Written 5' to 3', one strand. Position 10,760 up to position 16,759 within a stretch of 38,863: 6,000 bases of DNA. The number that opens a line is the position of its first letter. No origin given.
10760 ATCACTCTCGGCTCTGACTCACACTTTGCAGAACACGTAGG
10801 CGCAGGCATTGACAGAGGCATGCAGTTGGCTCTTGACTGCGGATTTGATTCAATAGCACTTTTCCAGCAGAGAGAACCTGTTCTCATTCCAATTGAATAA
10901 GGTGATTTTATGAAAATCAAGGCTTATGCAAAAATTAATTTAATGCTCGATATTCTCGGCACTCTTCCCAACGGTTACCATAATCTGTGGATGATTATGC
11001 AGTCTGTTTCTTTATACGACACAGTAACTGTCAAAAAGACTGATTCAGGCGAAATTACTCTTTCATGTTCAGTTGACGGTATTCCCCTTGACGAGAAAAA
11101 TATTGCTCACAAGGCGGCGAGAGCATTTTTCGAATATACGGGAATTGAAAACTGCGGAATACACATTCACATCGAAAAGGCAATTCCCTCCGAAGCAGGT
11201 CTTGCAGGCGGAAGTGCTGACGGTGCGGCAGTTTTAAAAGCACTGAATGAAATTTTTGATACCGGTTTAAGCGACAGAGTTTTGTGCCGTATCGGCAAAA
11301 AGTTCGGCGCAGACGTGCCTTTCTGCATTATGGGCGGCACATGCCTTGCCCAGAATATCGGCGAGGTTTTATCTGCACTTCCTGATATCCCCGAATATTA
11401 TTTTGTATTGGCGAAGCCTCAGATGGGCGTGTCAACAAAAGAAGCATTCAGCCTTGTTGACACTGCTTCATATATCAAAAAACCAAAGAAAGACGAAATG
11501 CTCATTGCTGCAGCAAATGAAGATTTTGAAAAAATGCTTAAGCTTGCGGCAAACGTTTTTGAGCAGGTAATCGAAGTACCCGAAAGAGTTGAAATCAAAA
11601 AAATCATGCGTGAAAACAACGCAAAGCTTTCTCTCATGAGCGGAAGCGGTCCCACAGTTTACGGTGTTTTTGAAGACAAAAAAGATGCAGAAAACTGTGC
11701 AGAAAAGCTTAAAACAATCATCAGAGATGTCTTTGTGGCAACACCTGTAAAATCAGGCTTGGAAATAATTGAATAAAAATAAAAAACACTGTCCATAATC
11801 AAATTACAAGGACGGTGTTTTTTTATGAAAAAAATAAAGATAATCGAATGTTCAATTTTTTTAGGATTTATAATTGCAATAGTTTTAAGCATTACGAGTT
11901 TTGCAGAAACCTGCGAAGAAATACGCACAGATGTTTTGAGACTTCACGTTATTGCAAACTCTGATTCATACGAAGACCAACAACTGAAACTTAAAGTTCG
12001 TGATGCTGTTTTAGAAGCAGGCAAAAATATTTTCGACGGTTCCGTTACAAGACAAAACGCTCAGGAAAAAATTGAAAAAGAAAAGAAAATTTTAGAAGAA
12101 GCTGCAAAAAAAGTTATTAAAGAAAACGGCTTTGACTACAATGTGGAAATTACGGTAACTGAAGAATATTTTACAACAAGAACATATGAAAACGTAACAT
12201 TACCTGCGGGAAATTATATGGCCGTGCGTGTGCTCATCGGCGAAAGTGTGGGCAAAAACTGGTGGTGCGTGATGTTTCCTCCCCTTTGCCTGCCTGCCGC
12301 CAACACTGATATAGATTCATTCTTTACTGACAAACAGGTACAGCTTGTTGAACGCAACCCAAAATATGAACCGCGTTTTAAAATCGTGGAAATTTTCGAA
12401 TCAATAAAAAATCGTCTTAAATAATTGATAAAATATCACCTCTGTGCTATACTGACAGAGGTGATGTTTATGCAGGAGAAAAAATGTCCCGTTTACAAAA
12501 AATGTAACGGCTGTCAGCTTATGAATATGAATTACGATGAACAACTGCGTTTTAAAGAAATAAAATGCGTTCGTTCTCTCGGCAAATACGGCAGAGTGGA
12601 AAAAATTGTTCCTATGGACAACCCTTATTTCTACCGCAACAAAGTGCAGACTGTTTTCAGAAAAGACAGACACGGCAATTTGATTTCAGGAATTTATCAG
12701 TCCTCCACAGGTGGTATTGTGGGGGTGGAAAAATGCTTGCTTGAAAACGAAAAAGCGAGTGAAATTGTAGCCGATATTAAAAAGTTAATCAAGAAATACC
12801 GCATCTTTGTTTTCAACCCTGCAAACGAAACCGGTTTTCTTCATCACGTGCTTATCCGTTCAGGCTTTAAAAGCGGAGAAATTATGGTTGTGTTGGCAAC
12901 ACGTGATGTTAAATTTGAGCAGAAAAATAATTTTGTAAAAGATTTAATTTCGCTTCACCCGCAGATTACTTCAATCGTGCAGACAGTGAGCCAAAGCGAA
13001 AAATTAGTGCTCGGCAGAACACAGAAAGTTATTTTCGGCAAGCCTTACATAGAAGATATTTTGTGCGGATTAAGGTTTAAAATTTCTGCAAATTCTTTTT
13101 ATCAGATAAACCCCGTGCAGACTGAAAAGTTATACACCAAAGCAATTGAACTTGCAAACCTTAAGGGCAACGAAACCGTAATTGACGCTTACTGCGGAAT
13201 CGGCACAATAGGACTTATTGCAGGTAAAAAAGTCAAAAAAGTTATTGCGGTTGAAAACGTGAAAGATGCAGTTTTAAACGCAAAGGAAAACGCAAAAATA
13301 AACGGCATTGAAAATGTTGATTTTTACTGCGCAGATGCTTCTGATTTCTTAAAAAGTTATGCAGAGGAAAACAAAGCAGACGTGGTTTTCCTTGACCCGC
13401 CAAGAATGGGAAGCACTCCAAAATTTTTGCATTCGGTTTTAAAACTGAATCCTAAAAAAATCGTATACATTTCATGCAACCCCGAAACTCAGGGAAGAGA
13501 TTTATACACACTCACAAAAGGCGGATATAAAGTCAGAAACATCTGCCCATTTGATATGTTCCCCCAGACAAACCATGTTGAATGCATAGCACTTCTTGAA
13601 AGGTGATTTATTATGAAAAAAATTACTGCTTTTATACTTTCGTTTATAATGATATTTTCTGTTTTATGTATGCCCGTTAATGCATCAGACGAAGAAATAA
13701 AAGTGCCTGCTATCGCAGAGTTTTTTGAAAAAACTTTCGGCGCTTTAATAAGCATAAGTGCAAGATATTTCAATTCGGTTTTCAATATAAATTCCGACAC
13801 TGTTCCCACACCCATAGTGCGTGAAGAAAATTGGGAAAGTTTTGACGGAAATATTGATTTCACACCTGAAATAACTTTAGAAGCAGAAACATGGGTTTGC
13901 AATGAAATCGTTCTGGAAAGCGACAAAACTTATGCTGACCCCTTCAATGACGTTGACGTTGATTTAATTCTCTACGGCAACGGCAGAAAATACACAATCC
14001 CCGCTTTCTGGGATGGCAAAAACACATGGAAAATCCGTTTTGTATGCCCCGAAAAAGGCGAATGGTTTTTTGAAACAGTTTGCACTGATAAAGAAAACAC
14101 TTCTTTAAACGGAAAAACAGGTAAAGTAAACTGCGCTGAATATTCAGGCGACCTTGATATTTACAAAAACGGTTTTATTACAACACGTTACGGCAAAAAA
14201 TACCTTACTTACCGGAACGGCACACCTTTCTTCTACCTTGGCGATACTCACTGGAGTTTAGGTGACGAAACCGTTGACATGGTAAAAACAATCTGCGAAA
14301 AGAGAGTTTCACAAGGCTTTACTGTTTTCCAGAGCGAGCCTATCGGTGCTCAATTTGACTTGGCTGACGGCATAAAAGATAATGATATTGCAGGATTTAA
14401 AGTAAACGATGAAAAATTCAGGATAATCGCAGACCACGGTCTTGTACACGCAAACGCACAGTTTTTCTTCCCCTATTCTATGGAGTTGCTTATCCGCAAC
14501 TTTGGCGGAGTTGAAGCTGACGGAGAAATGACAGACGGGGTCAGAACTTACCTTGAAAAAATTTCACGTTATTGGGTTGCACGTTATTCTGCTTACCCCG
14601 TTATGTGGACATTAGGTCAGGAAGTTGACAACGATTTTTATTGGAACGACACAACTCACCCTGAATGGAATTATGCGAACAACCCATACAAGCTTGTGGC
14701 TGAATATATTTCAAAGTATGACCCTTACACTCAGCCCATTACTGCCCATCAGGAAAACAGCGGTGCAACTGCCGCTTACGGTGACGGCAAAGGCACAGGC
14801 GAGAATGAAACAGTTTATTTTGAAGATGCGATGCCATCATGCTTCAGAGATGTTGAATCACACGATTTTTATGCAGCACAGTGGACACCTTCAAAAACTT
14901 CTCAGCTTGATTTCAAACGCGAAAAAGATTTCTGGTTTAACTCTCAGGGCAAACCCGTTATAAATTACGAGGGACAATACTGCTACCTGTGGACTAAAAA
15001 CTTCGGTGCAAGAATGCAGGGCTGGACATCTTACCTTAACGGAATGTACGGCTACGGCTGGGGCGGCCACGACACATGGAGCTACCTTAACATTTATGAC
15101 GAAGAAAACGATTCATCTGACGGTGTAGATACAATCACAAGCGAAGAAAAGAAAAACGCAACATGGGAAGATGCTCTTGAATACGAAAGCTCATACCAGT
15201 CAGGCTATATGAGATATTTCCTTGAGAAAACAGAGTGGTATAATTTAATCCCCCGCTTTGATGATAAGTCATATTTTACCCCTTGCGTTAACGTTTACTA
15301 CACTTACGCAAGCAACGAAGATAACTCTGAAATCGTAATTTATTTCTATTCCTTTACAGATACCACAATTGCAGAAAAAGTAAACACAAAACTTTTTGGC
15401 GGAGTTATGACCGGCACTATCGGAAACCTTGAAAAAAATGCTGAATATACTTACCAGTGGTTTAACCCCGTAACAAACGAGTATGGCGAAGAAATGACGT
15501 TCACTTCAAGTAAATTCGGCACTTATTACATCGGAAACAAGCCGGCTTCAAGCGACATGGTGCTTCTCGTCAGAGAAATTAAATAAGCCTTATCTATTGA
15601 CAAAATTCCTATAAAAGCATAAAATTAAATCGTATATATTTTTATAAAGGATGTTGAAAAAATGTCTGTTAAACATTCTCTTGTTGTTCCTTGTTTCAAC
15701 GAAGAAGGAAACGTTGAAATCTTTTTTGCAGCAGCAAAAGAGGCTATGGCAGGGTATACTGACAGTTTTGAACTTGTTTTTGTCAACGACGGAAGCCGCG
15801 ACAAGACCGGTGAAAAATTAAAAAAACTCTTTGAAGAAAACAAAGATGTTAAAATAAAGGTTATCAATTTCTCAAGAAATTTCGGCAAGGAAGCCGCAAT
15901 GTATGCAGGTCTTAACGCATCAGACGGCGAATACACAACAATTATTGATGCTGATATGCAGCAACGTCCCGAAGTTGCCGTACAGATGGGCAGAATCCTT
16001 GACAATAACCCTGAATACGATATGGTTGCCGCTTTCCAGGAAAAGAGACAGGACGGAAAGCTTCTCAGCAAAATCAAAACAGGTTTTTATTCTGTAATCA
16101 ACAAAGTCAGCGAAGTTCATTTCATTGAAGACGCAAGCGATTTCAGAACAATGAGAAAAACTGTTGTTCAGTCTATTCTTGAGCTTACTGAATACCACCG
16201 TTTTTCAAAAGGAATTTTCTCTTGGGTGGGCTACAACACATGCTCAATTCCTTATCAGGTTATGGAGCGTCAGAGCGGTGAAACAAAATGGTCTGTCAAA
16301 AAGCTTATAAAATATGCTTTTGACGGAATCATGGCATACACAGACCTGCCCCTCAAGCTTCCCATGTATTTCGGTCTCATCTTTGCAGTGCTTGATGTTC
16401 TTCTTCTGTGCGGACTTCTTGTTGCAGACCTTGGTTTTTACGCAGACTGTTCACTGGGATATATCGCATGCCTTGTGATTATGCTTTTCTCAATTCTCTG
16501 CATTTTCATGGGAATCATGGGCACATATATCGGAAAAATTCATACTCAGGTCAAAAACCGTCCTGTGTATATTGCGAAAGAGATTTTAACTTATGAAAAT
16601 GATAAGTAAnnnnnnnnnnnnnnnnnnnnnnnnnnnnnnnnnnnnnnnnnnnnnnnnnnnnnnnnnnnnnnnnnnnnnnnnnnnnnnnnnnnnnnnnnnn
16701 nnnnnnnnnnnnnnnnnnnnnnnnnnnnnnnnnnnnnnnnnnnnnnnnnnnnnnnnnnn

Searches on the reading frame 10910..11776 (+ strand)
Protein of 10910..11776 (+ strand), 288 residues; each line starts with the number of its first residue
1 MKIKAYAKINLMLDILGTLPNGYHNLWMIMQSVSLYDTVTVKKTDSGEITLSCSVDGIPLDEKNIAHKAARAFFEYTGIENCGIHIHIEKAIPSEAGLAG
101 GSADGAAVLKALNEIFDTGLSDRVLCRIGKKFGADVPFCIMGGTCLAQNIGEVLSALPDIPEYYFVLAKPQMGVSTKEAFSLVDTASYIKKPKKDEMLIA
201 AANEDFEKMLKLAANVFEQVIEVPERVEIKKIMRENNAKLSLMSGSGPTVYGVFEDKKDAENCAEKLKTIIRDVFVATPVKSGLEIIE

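Call 8: search_protein_families(library=pfam, proteins=[window:10910-11776:+], max_evalue=0.001)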
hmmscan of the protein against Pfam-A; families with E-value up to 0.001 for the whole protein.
window:10910-11776:+ (288 aa): 2 families
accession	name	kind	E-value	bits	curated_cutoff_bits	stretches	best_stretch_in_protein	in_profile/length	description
PF00288.32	GHMP_kinases_N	-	2.2e-18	66.7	22.3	1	64-143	1-87/87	GHMP kinases N terminal domain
PF08544.19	GHMP_kinases_C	-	4.8e-10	40.1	21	1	203-268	10-80/85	GHMP kinases C terminal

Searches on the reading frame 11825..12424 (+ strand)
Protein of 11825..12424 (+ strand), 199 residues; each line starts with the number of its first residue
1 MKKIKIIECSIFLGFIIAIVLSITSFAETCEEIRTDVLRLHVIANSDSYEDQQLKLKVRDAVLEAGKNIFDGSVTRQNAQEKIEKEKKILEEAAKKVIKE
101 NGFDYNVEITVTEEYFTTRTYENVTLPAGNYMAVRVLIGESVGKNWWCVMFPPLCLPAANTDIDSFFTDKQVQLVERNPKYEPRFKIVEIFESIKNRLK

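Call 8: search_protein_families(library=pfam, proteins=[window:11825-12424:+], max_evalue=0.001)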
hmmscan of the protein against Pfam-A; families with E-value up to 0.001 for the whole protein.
window:11825-12424:+ (199 aa): 1 family
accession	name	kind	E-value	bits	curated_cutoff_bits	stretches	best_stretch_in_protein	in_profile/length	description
PF09551.15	Spore_II_R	-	1.4e-48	165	25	1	36-159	3-126/128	Stage II sporulation protein R (spore_II_R)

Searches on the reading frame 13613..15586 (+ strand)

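Call 8: search_protein_families(library=pfam, proteins=[window:13613-15586:+], max_evalue=0.001)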
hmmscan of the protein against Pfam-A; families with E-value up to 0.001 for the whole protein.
window:13613-15586:+ (657 aa): 2 families
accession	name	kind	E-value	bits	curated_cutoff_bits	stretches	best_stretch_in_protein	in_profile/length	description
PF13204.13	Apiosidase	-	4.1e-33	115.8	26.5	1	194-543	3-319/320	Apiosidase-like, catalytic domain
PF16586.11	DUF5060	-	1.3e-15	57.8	27.2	1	91-157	2-69/70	Domain of unknown function (DUF5060)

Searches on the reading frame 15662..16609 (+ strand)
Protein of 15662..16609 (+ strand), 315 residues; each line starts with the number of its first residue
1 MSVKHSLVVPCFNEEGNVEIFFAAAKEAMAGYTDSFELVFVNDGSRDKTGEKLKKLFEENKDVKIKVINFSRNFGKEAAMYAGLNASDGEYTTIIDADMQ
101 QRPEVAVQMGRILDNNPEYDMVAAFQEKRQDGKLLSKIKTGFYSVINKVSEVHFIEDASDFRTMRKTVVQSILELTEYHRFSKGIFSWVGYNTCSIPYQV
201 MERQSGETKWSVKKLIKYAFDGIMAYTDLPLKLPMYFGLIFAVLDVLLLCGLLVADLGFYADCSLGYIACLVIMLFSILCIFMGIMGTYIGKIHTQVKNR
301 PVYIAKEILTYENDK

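Call 8: search_protein_families(library=pfam, proteins=[window:15662-16609:+], max_evalue=0.001)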
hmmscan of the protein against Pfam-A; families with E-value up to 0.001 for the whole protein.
window:15662-16609:+ (315 aa): 3 families
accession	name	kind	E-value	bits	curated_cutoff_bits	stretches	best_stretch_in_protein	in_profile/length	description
PF00535.33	Glycos_transf_2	-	1.1e-23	84.5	23.3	1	6-168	1-163/168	Glycosyl transferase family 2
PF13641.12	Glyco_tranf_2_3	-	2.3e-07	31.5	27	1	6-138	4-135/230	Glycosyltransferase like family 2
PF10111.15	Glyco_tranf_2_2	-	2.8e-06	27.5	27.3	1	6-101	1-94/276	Glycosyltransferase like family 2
